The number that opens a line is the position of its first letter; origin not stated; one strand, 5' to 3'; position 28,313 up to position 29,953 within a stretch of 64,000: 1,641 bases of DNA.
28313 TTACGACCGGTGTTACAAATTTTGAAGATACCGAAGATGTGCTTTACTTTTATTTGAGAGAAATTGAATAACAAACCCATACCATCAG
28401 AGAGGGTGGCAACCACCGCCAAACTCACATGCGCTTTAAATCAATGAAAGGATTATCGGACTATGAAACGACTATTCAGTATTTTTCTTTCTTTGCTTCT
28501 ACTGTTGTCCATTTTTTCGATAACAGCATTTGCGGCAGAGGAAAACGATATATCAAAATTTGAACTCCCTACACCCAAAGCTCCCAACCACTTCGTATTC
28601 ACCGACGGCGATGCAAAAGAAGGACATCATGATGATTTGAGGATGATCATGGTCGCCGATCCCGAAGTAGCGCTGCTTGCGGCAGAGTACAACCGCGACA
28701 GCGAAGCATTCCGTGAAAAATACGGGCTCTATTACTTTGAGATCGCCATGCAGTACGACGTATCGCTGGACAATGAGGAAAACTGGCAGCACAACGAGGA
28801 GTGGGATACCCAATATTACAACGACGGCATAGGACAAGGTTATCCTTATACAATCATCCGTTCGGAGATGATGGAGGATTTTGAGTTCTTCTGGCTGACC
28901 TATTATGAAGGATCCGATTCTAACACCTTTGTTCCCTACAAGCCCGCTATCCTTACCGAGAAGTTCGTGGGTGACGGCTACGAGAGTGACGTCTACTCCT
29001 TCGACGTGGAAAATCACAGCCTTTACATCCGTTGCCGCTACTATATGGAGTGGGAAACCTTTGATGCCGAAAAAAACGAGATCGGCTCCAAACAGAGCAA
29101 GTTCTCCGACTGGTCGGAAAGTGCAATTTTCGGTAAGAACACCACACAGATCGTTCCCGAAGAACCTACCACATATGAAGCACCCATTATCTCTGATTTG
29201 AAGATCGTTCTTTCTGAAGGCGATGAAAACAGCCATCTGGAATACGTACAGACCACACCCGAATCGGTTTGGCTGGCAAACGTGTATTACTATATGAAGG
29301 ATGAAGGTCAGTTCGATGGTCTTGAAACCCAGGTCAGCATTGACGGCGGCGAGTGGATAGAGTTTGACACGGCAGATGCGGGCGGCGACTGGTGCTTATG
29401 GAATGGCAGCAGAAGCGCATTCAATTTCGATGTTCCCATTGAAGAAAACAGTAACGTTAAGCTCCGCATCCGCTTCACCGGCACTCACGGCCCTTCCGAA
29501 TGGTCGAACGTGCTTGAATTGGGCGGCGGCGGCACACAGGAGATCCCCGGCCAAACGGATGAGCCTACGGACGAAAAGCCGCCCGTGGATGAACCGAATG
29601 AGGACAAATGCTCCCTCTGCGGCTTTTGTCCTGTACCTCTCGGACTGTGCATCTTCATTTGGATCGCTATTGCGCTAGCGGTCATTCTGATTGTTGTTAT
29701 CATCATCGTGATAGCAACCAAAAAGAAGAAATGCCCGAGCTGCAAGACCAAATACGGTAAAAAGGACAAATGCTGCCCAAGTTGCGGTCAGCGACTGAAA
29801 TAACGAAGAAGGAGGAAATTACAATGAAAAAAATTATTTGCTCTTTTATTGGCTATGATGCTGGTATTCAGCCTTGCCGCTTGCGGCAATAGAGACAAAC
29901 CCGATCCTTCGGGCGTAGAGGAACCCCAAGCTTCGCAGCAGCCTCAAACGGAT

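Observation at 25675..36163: Same-strand island of six zinc-ribbon proteins interleaved with a lipoprotein family: candidate undescribed envelope-associated system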

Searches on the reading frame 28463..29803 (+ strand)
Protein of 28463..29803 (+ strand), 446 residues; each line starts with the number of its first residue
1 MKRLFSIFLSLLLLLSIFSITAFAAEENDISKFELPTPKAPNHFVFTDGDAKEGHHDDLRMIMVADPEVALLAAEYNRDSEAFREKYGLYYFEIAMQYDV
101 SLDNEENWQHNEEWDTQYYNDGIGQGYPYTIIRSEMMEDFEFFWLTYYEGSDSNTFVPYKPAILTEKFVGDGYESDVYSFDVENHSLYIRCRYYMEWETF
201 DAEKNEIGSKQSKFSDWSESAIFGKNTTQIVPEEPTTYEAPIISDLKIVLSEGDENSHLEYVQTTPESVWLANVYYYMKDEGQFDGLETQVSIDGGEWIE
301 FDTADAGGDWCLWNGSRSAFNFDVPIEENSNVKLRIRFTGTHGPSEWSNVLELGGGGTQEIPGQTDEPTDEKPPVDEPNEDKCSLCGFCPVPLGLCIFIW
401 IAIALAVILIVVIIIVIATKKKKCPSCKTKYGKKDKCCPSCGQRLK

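Call 3: search_protein_families(library=pfam, max_evalue=0.1, proteins=[window:28463-29803:+])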
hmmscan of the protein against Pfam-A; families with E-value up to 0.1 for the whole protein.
window:28463-29803:+ (446 aa): 3 families
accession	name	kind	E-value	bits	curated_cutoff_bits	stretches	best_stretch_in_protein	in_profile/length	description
PF12773.13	DZR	-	0.0043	17.6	27.3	1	378-442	7-45/45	Double zinc ribbon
PF13248.11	Zn_ribbon_3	-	0.011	15.6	27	1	421-445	2-26/26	zinc-ribbon domain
PF15284.11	PAGK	-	0.088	13.2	22.8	0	1-33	1-35/64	Phage-encoded virulence factor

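Call 8: find_related_loci(query=window:28463-29803:+, collection=genome_contigs, flank=10000)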
Query window:28463-29803:+ (446 aa) in genome_contigs; peptide patterns used: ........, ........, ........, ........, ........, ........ (x = any residue, [..] = any of these).
52 stretches matched a pattern; 39 encode a relative of the query (tblastn E <= 1e-3); 39 distinct loci.
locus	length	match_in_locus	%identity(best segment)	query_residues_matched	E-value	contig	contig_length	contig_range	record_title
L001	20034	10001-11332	82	1-446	0e+0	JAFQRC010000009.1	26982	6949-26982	MAG: Ruminococcus sp. isolate RGIG2074 Goat_Colon-2__c447, whole genome shotgun sequence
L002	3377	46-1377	82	1-446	0e+0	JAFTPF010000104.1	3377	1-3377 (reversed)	MAG: Clostridia bacterium isolate RGIG4024 Roe_deer_Cecum-5__c457628, whole genome shotgun sequence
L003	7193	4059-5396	79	1-446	0e+0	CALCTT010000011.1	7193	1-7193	MAG TPA_asm: uncultured Clostridia bacterium isolate SRR6425795_bin.14_CONCOCT_v1.1_MAG genome assembly, contig: ERZ1767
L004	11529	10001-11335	80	1-446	0e+0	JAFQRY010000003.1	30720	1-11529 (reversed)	MAG: Clostridia bacterium isolate RGIG2096 Goat_Colon-3__c28993, whole genome shotgun sequence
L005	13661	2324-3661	79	1-446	0e+0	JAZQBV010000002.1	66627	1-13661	MAG: Ruminococcus sp. isolate T1900044640_TS20190106.MAGScoT_cleanbin_000003 SGB_1235_k141_402748, whole genome shotgun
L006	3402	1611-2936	77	1-446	0e+0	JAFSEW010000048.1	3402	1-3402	MAG: Oscillospiraceae bacterium isolate RGIG3079 Goat_Rectum-5__c432485, whole genome shotgun sequence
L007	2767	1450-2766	78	1-443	0e+0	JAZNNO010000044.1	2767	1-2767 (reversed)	MAG: Faecousia sp. isolate T1900044654_TS20190120.MAGScoT_cleanbin_000064 SGB_1468_k141_225967, whole genome shotgun seq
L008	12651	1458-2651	81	1-400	0e+0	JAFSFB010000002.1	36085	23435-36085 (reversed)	MAG: Clostridia bacterium isolate RGIG3084 Goat_Rectum-5__c30, whole genome shotgun sequence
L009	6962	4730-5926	80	1-400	0e+0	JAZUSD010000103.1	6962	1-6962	MAG: Acutalibacteraceae bacterium isolate T1900044847_TS20190313.MAGScoT_cleanbin_000012 SGB_2987_k141_1012378, whole ge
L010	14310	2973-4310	76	1-446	0e+0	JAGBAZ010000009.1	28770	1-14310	MAG: Oscillospiraceae bacterium isolate RGIG8954 Water_deer_Rectum-1__c37963, whole genome shotgun sequence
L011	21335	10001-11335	75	1-446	0e+0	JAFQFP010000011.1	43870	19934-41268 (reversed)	MAG: Oscillospiraceae bacterium isolate RGIG1775 Goat_Cecum-4__c339, whole genome shotgun sequence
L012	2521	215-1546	74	1-446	0e+0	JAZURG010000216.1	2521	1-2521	MAG: Faecousia sp. isolate T1900044852_TS20190318.MAGScoT_cleanbin_000042 SGB_3033_k141_506737, whole genome shotgun seq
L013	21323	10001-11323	73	1-446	0e+0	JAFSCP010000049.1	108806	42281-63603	MAG: Bacillota bacterium isolate RGIG3020 Goat_Rectum-3__c842025, whole genome shotgun sequence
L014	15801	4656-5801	77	20-400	0e+0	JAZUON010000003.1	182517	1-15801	MAG: Acutalibacteraceae bacterium isolate T1900044873_TS20190339.MAGScoT_cleanbin_000012 SGB_3176_k141_2002001, whole ge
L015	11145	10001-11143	75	21-401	0e+0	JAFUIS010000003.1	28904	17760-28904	MAG: Oscillospiraceae bacterium isolate RGIG4531 Roe_deer_Rectum-1__c515, whole genome shotgun sequence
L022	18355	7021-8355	69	1-446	0e+0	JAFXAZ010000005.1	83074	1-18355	MAG: Lachnospiraceae bacterium isolate RGIG6251 Sheep_Rectum-2__c128, whole genome shotgun sequence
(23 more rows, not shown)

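Call 11: search_protein_families(library=ncbifam, max_evalue=0.1, proteins=[window:28463-29803:+])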
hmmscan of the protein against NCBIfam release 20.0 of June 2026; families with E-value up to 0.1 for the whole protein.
window:28463-29803:+ (446 aa): 1 family
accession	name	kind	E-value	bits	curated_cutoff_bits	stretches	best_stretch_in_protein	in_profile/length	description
NF033218.1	anchor_AmaP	equivalog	0.017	14.9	55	0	398-423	50-75/166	alkaline shock response membrane anchor protein AmaP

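Call 12: find_encoding_contigs(protein=window:28463-29803:+, flank=10000, max_places=6)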
Protein window:28463-29803:+ (446 aa): 3 contigs read that carry it; 3 places shown.
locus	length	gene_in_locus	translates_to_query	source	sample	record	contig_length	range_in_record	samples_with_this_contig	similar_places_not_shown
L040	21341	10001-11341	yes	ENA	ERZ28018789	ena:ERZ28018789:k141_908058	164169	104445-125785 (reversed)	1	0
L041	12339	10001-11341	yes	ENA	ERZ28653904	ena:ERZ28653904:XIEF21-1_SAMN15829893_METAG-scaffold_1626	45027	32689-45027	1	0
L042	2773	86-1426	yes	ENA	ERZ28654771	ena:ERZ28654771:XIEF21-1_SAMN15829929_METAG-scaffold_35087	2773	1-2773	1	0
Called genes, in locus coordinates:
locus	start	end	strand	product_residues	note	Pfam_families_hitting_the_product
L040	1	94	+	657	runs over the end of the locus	PF00133:tRNA-synt_1, PF01406:tRNA-synt_1e, PF01921:tRNA-synt_1f (faint), PF09334:tRNA-synt_1g, PF00133:tRNA-synt_1, PF08264:Anticodon_1 (weak), PF19303:Anticodon_3, PF01588:tRNA_bind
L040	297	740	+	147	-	PF02082:Rrf2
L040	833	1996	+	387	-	PF00266:Aminotran_5, PF01212:Beta_elim_lyase, PF01041:DegT_DnrJ_EryC1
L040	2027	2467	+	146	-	PF01592:NifU_N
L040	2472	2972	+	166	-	PF14478:DUF4430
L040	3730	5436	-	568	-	PF00196:GerE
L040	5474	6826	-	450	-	PF01547:SBP_bac_1, PF13416:SBP_bac_8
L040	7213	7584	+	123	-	PF13240:Zn_Ribbon_1 (weak)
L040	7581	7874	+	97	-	PF17032:Zn_ribbon_15 (faint), PF18912:DZR_2 (faint), PF09297:Zn_ribbon_NUD (faint), PF13248:Zn_ribbon_3 (faint), PF12773:DZR, PF13240:Zn_Ribbon_1 (faint)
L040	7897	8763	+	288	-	PF17032:Zn_ribbon_15 (faint), PF18912:DZR_2 (faint), PF12773:DZR, PF13240:Zn_Ribbon_1 (weak), PF13248:Zn_ribbon_3 (faint), PF24460:DUF7575 (faint), PF13240:Zn_Ribbon_1 (weak)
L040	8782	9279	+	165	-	-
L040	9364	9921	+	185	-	-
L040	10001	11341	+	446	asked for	-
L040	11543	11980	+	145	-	-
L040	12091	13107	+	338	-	-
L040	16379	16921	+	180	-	PF13240:Zn_Ribbon_1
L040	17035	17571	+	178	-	PF13240:Zn_Ribbon_1 (weak), PF09685:MamF_MmsF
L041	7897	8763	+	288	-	PF17032:Zn_ribbon_15 (faint), PF18912:DZR_2 (faint), PF12773:DZR, PF13240:Zn_Ribbon_1 (weak), PF13248:Zn_ribbon_3 (faint), PF24460:DUF7575 (faint), PF13240:Zn_Ribbon_1 (weak)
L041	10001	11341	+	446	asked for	-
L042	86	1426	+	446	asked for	-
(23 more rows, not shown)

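Call 19: find_homologous_proteins(query=window:28463-29803:+, max_evalue=0.001)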
Query window:28463-29803:+ (446 aa): 326 proteins with E <= 0.001 among 4322 candidates; the best 120 are listed.
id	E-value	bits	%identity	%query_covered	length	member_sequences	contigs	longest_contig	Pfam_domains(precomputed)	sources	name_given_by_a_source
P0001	0.0e+0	1053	100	100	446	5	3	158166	-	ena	-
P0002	1.1e-263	893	83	100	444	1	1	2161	-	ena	-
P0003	3.3e-263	892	82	100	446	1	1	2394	-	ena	-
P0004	6.3e-263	891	83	100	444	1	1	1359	-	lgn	-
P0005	1.8e-262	889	83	100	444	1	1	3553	-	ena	-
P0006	1.8e-262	889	83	100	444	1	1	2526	-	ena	-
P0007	4.8e-262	888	83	100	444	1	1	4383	-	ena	-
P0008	5.8e-262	888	83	100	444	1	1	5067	-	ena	-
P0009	9.5e-262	887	83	100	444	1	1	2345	-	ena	-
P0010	1.0e-261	887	83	100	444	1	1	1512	-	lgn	-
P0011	1.1e-261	887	83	100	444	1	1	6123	-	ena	-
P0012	1.1e-261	887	83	100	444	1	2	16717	-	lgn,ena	-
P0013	1.2e-261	887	82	89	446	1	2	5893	-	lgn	-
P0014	1.7e-261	886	83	100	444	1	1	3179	-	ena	-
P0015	1.7e-261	886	83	89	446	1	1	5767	-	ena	-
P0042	2.9e-257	872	81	100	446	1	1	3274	PF13248.12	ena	-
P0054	3.0e-256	869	81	100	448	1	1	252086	-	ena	-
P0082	1.2e-248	844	79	90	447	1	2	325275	-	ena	-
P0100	6.0e-243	825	78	100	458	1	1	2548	PF13248.12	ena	-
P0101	6.7e-243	825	77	100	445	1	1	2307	PF13248.12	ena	-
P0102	7.2e-243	825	76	100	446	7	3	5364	PF12773.14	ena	-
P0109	2.6e-241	820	77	100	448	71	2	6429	PF13248.12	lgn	-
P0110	2.6e-241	819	77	100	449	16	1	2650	PF13248.12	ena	-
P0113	1.3e-240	817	77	100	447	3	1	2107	PF13240.12,PF13248.12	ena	-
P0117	8.2e-240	815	77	100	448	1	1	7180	PF13248.12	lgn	-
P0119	3.2e-239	813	77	100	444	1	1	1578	PF12773.14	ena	-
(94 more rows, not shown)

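Call 28: search_protein_families(library=pfam, max_evalue=0.01, proteins=[L001:7720-7983:+, L010:551-829:+, L013:3235-3540:+, L011:6509-7975:+, L011:8025-9464:+, L013:3553-5013:+, L022:5525-6997:+, L010:1511-2719:+, L008:27-1406:+, L010:842-1357:+])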
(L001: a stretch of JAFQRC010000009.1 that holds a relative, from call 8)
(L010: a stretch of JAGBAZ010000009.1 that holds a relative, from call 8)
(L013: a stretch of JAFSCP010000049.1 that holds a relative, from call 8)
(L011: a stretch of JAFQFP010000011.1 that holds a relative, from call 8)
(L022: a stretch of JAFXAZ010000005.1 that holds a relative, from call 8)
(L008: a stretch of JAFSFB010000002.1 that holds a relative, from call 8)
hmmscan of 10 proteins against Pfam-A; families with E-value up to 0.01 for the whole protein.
L001:7720-7983:+ (87 aa): 1 family
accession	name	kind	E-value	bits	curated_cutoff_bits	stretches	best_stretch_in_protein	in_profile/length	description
PF00196.25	GerE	-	1.2e-15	57.3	23.5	1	29-81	2-54/57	Bacterial regulatory proteins, luxR family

L010:551-829:+ (92 aa): 2 families
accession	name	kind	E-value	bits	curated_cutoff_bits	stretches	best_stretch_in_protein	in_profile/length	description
PF00196.25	GerE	-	1.2e-16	60.5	23.5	1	34-86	2-54/57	Bacterial regulatory proteins, luxR family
PF08281.18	Sigma70_r4_2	-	0.0087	16.1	25.7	0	31-70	7-47/54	Sigma-70, region 4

L013:3235-3540:+ (101 aa): 5 families
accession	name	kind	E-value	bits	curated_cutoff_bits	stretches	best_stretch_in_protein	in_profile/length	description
PF00196.25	GerE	-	1.6e-15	56.9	23.5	1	44-95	3-54/57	Bacterial regulatory proteins, luxR family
PF08281.18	Sigma70_r4_2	-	8.9e-07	28.9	25.7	1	42-78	9-46/54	Sigma-70, region 4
PF04545.22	Sigma70_r4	-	3.8e-06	26.7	24.1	1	41-86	2-48/50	Sigma-70, region 4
PF04297.20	UPF0122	-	0.0037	17.9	22.7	1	46-92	20-67/101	Putative helix-turn-helix protein, YlxM / p13 like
PF04967.18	HTH_10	-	0.0062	16.8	23.1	0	59-86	24-51/53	HTH DNA binding domain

L011:6509-7975:+ (488 aa): 3 families
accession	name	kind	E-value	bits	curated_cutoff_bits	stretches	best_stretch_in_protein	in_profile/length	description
PF02872.23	5_nucleotid_C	-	1.7e-16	61.2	23.6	1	303-435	13-147/158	5'-nucleotidase, C-terminal domain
PF00149.33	Metallophos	-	2.4e-11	44.8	21.5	1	8-220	2-191/191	Calcineurin-like phosphoesterase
PF12143.14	PPO1_KFDV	-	0.0071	16.8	26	0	145-214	56-124/130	Chloroplastic Polyphenol Oxidase C-terminal domain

L011:8025-9464:+ (479 aa): 0 families

L013:3553-5013:+ (486 aa): 3 families
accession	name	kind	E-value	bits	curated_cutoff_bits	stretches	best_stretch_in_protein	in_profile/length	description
PF02872.23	5_nucleotid_C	-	2.7e-16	60.5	23.6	1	304-434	13-147/158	5'-nucleotidase, C-terminal domain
PF00149.33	Metallophos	-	2.5e-10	41.6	21.5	1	10-219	4-190/191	Calcineurin-like phosphoesterase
PF09587.15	PGA_cap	-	0.00051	20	27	1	73-220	70-233/255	Bacterial capsule synthesis protein PGA_cap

L022:5525-6997:+ (490 aa): 2 families
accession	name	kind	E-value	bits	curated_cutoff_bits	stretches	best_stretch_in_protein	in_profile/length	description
PF02872.23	5_nucleotid_C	-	7.1e-18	65.6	23.6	1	303-440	11-150/158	5'-nucleotidase, C-terminal domain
PF00149.33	Metallophos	-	4.5e-11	44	21.5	1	10-221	2-190/191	Calcineurin-like phosphoesterase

L010:1511-2719:+ (402 aa): 1 family
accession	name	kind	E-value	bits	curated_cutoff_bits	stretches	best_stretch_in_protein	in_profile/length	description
PF00078.32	RVT_1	-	3.4e-22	79.6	29.6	1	87-271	24-203/205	Reverse transcriptase (RNA-dependent DNA polymerase)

L008:27-1406:+ (459 aa): 3 families
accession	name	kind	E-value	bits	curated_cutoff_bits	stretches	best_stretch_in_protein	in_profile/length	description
PF02872.23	5_nucleotid_C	-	3e-12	47.4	23.6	1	277-409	15-149/158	5'-nucleotidase, C-terminal domain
PF00149.33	Metallophos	-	2e-07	32.1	21.5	1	10-191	21-190/191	Calcineurin-like phosphoesterase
PF09587.15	PGA_cap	-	0.009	16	27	0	54-192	79-233/255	Bacterial capsule synthesis protein PGA_cap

L010:842-1357:+ (171 aa): 0 families

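Call 29: predict_structure(alignment_id=A1)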
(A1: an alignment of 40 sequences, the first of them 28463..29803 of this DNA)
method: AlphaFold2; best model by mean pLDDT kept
length: 446 residues; sequences in the alignment: 40
mean_pLDDT: 56.8   pTM: 0.49
mean pLDDT of the five models: 56.8, 51.7, 48.0, 45.4, 45.0
residues with pLDDT >= 90: 0; 70-90: 130; 50-70: 137; < 50: 179
segments of 3 or more residues with pLDDT < 50: 18-27, 51-57, 117-126, 134-179, 245-281, 302-325, 354-392
pLDDT, mean of each block of 10 residues (from residue 1): 66 57 49 80 52 46 59 66 84 77 73 51 46 43 29 34 36 41 70 85 84 86 69 53 50 41 40 41 56 65 39 36 48 66 66 44 29 34 44 60 79 74 72 72 72
secondary structure, 60 per line:
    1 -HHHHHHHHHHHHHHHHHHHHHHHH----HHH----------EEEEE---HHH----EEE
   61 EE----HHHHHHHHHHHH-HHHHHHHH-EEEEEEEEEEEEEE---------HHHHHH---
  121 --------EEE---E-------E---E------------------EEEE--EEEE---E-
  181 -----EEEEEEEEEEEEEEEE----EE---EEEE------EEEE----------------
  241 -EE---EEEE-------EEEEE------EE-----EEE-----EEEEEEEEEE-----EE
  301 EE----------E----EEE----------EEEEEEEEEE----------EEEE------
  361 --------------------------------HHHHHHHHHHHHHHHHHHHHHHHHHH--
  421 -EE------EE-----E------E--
elements in order: H2-25 E43-47 E58-62 H67-78 H80-87 E89-102 H112-117 E129-131 E166-169 E172-175 E186-201 E211-214 E221-224 E247-250 E258-262 E276-278 E284-293 E299-302 E318-320 E331-340 E351-354 H393-418

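Call 32: search_protein_families(library=padloc, max_evalue=0.01, proteins=[L010:1511-2719:+, L010:842-1357:+, L010:2742-2921:+, L011:6509-7975:+, L011:8025-9464:+, window:28463-29803:+, L011:4792-5907:+])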
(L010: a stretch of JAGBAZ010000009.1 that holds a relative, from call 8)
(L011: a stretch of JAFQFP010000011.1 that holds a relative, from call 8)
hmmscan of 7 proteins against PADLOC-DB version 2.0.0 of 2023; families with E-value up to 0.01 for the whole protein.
L010:1511-2719:+ (402 aa): 82 families (the best 25 are shown)
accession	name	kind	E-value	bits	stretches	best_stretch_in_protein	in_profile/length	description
PDLC03764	RT_UG26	-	1.9e-169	561.6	1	1-398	1-397/398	DRT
PDLC01136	RT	-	1.8e-37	127.2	1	87-272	86-257/263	RT (reverse transcriptase)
PDLC03765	RT_UG27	-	2.1e-37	127.1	1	3-369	5-358/420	DRT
PDLC03779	RT_UG4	-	4.3e-34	116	1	72-299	61-284/307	DRT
PDLC03754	RT_UG17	-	5.7e-33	112.4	1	55-387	61-377/429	DRT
PDLC02063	Cas1_IIIb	-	5.9e-31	105.7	1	71-301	74-275/617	-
PDLC03755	RT_UG18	-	5.3e-26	89.8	1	90-297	79-287/295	DRT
PDLC03759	RT_UG21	-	2.5e-25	87.2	1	125-262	140-266/503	DRT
PDLC03766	Drt9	-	2.7e-24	83.9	1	58-293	87-324/488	DRT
PDLC03773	RT_UG34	-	4.8e-24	83.1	1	127-265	148-292/512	DRT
PDLC03757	Drt2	-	9.6e-24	82.2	2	183-332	283-430/502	DRT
PDLC03761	RT_UG23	-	4e-22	76.4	1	129-285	138-287/489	DRT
PDLC03768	Drt3a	-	2.9e-21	74.4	1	61-368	77-357/411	DRT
PDLC03758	RT_UG20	-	1.4e-19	68.6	1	123-262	140-270/511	DRT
PDLC03756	RT_UG19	-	1.6e-19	68.4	1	128-262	146-277/562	DRT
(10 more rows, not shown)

L010:842-1357:+ (171 aa): 1 family
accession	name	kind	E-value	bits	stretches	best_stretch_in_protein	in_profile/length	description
PDLC03793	RTasCOG2852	-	1e-07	30.5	1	1-170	1-166/167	DRT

L010:2742-2921:+ (59 aa): 0 families

L011:6509-7975:+ (488 aa): 0 families

L011:8025-9464:+ (479 aa): 0 families

window:28463-29803:+ (446 aa): 0 families

L011:4792-5907:+ (371 aa): 0 families

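Call 39: find_encoding_contigs(protein=P0082, flank=10000, max_places=2)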
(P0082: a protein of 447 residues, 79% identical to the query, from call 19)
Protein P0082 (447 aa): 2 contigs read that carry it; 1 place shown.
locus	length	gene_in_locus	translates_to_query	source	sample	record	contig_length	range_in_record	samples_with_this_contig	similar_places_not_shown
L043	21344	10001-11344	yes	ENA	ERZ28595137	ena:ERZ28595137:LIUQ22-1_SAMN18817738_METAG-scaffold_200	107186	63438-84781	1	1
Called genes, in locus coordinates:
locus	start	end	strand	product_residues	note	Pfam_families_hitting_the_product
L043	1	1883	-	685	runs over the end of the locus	PF00561:Abhydrolase_1 (weak)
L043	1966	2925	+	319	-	PF00781:DAGK_cat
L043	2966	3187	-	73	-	PF01381:HTH_3, PF12844:HTH_19, PF13443:HTH_26 (weak), PF13560:HTH_31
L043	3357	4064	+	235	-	-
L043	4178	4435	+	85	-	PF19537:DUF6061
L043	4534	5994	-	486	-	PF00196:GerE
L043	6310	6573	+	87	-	PF00196:GerE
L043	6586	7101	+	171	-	-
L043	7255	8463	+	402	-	PF00078:RVT_1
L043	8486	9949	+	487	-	PF00149:Metallophos, PF02872:5_nucleotid_C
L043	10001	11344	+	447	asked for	-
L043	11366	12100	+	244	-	-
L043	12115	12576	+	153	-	PF13240:Zn_Ribbon_1 (weak), PF09685:MamF_MmsF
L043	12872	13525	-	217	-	PF00702:Hydrolase, PF08282:Hydrolase_3 (faint), PF12710:HAD, PF13419:HAD_2, PF13242:Hydrolase_like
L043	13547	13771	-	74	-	PF13560:HTH_31 (weak), PF12844:HTH_19 (weak), PF01381:HTH_3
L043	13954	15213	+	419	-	-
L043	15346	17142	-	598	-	PF17297:PEPCK_N, PF00821:PEPCK_GTP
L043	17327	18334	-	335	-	PF00814:TsaD, PF22521:HypF_C_2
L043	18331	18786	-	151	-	PF13673:Acetyltransf_10, PF00583:Acetyltransf_1, PF13420:Acetyltransf_4, PF13508:Acetyltransf_7, PF08445:FR47 (weak)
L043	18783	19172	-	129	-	PF01451:LMWPc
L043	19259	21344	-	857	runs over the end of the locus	PF02739:5_3_exonuc_N, PF01367:5_3_exonuc, PF22619:DNA_polI_exo1, PF00476:DNA_pol_A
